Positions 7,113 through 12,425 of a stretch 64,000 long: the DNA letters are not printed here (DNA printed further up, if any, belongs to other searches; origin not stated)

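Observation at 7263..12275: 1670-aa protein fusing an M48-like zincin domain to a UbiB/ABC1-like kinase-like domain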

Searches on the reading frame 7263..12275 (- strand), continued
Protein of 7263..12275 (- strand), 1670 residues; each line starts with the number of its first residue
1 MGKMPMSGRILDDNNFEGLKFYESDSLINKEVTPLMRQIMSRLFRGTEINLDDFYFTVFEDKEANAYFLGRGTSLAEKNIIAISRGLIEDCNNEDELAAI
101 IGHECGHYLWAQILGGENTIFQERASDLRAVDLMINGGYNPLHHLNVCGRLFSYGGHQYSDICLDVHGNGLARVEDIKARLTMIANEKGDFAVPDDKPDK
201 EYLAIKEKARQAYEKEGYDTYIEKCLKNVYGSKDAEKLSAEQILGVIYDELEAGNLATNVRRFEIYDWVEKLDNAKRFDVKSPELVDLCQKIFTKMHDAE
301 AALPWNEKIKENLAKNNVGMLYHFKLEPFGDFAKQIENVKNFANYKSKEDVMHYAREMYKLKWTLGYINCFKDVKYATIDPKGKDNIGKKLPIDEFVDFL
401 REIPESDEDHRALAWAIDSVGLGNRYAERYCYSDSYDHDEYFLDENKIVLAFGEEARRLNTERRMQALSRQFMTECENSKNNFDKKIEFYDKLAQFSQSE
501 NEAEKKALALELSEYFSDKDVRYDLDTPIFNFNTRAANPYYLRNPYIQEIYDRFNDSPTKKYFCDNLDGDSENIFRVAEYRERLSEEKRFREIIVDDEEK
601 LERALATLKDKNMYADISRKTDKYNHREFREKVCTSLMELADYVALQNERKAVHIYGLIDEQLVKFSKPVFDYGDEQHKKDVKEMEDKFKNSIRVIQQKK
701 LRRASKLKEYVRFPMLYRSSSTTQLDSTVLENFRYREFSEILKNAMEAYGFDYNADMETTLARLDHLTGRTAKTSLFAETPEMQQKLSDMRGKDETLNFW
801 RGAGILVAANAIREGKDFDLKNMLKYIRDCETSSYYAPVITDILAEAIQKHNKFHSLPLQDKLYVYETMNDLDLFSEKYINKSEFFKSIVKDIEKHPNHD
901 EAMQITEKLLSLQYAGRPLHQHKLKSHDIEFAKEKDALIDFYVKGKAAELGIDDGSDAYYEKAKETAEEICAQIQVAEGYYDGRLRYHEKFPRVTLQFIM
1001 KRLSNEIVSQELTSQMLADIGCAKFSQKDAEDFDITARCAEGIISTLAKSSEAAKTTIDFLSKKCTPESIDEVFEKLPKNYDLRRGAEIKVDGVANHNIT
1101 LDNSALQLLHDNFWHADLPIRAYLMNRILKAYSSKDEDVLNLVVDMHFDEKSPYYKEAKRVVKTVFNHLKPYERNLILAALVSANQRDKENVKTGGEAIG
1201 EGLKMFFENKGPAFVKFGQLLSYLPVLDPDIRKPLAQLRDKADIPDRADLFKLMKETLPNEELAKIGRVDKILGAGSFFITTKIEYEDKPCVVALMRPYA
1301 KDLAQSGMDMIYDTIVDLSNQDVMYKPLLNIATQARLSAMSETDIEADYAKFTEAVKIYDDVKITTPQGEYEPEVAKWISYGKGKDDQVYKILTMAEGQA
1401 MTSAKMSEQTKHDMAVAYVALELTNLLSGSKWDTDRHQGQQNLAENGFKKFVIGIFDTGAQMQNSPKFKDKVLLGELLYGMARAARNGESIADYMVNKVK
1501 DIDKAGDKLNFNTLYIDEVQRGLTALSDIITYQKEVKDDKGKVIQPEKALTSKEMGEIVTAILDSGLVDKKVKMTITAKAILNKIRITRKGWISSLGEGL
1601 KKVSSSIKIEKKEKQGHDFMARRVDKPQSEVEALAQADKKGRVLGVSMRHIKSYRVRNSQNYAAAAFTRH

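Call 86: find_encoding_contigs(protein=P0001, flank=10000, max_places=4)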
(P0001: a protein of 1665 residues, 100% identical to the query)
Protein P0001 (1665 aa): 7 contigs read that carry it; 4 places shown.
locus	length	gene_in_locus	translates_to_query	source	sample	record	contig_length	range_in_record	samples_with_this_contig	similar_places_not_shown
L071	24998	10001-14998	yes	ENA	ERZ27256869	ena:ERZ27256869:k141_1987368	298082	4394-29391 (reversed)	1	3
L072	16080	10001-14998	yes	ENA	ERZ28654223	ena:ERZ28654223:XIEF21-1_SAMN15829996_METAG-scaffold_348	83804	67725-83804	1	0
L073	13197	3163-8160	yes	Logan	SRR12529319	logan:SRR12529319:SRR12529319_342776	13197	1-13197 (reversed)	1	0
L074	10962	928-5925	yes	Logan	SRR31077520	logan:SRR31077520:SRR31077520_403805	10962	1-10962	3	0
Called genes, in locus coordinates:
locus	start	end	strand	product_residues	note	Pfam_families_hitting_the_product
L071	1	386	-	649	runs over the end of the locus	PF00999:Na_H_Exchanger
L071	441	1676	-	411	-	PF00719:Pyrophosphatase, PF00293:NUDIX, PF14815:NUDIX_4 (faint), PF00293:NUDIX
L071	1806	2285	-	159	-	PF03073:TspO_MBR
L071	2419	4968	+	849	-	PF00753:Lactamase_B (weak), PF12706:Lactamase_B_2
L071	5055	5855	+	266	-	PF00557:Peptidase_M24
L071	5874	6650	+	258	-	PF04002:RadC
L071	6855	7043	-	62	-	-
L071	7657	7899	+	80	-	PF00313:CSD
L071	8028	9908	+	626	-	-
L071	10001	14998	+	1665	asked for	PF01435:Peptidase_M48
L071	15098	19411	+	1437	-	-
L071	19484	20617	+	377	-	PF00155:Aminotran_1_2, PF01041:DegT_DnrJ_EryC1, PF01212:Beta_elim_lyase, PF01053:Cys_Met_Meta_PP (weak)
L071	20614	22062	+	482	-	-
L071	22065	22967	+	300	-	PF00483:NTP_transferase, PF12804:NTP_transf_3 (weak)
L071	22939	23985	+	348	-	PF00106:adh_short (faint), PF04321:RmlD_sub_bind, PF01073:3Beta_HSD, PF01370:Epimerase, PF02719:Polysacc_synt_2, PF07993:NAD_binding_4 (faint), PF16363:GDP_Man_Dehyd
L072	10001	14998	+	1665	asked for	PF01435:Peptidase_M48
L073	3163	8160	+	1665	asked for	PF01435:Peptidase_M48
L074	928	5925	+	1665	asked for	PF01435:Peptidase_M48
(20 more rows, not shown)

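Call 95: find_encoding_contigs(protein=P0028, flank=10000, max_places=1)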
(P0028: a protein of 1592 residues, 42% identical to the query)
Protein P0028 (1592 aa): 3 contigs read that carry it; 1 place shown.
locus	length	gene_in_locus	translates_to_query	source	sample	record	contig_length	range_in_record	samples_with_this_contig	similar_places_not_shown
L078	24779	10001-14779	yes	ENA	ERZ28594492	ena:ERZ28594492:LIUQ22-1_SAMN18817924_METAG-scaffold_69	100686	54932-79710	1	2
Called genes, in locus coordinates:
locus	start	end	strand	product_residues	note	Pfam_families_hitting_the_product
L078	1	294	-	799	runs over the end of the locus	PF02518:HATPase_c, PF00204:DNA_gyraseB, PF01751:Toprim, PF00986:DNA_gyraseB_C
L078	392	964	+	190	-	-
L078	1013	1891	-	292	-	-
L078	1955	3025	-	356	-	PF00482:T2SSF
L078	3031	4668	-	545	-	PF00437:T2SSE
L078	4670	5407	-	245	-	-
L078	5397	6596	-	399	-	PF06864:PAP_PilO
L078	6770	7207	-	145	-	-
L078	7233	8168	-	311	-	PF03331:LpxC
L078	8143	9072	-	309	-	PF02606:LpxK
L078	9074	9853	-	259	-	PF04028:DUF374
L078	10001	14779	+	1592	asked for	PF01435:Peptidase_M48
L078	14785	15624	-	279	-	PF03690:MYG1_exonuc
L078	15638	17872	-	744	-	-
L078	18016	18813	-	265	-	-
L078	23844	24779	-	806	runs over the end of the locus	PF27097:VirB4_TrbE_N, PF03135:CagE_TrbE_VirB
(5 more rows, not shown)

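Call 96: find_encoding_contigs(protein=P0010, flank=10000, max_places=1)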
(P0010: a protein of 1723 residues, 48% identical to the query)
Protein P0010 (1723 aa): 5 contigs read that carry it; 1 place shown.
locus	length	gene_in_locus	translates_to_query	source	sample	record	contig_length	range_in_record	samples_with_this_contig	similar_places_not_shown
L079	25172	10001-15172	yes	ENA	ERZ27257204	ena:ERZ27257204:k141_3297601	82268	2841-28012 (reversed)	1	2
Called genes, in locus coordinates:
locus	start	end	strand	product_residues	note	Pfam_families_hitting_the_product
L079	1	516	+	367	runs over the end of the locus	PF13458:Peripla_BP_6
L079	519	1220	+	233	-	PF00005:ABC_tran, PF13304:AAA_21 (faint)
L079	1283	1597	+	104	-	-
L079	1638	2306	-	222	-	PF02525:Flavodoxin_2, PF03358:FMN_red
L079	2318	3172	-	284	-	PF00248:Aldo_ket_red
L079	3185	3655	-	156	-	PF07883:Cupin_2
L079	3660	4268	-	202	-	PF00440:TetR_N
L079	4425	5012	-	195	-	PF13857:Ank_5 (faint), PF00023:Ank (faint), PF12796:Ank_2, PF13606:Ank_3 (faint), PF13637:Ank_4 (faint)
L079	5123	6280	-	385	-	PF00817:IMS, PF11799:IMS_C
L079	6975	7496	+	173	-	-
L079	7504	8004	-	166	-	-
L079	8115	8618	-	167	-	PF06908:YpsA (weak)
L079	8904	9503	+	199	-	PF00239:Resolvase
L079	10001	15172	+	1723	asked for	PF01435:Peptidase_M48 (weak)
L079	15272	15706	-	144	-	-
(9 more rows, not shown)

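Call 100: find_encoding_contigs(protein=P0031, flank=10000, max_places=1)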
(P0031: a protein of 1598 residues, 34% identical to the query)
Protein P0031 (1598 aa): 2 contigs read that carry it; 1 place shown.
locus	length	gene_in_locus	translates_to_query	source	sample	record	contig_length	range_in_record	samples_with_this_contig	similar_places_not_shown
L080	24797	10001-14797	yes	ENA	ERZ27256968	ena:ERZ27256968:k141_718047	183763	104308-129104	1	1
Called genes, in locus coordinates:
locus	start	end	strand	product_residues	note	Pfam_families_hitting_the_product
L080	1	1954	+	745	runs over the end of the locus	PF01751:Toprim, PF01131:Topoisom_bac, PF01396:Zn_ribbon_Top1, PF13368:Toprim_C_rpt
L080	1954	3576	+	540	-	PF01807:Zn_ribbon_DnaG, PF08275:DNAG_N, PF13662:Toprim_4, PF01751:Toprim, PF13155:Toprim_2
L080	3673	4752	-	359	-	PF01926:MMR_HSR1, PF02421:FeoB_N (weak), PF06071:YchF-GTPase_C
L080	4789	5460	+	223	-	PF01458:SUFBD_core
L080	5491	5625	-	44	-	PF00444:Ribosomal_L36 (weak)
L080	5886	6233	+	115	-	-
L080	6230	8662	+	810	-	PF27097:VirB4_TrbE_N (weak), PF03135:CagE_TrbE_VirB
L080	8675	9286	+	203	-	-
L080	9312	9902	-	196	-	-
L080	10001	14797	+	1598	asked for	PF01435:Peptidase_M48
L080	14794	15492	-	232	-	PF04172:LrgB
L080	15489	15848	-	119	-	PF03788:LrgA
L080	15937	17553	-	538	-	PF00005:ABC_tran, PF02463:SMC_N (faint), PF03193:RsgA_GTPase (faint), PF13476:AAA_23 (faint), PF13555:AAA_29 (faint), PF01926:MMR_HSR1 (faint), PF12848:ABC_tran_Xtn, PF00005:ABC_tran, +2 more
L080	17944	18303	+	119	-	-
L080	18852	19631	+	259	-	PF04028:DUF374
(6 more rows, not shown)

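Call 101: find_encoding_contigs(protein=P0026, flank=10000, max_places=1)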
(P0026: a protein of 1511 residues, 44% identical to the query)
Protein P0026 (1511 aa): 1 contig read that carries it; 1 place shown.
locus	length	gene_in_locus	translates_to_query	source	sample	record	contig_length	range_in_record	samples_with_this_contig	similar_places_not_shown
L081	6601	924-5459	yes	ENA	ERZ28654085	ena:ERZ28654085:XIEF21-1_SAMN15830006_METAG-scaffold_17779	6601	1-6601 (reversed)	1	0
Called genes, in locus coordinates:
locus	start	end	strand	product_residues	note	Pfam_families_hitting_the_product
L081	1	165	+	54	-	?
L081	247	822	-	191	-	PF13505:OMP_b-brl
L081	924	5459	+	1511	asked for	PF01435:Peptidase_M48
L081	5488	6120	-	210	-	-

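Call 102: find_encoding_contigs(protein=P0030, flank=10000, max_places=1)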
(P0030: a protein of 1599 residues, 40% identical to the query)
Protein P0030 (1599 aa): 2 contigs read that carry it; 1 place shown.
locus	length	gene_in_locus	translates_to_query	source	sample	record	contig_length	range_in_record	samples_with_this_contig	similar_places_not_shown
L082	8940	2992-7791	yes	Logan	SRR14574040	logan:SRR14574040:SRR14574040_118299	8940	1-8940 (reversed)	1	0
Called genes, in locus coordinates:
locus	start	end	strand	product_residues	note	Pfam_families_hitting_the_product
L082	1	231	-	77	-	?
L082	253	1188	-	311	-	PF03331:LpxC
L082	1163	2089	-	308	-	PF02606:LpxK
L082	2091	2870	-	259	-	PF04028:DUF374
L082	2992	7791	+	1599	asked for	PF01435:Peptidase_M48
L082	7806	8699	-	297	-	PF11899:DUF3419 (faint)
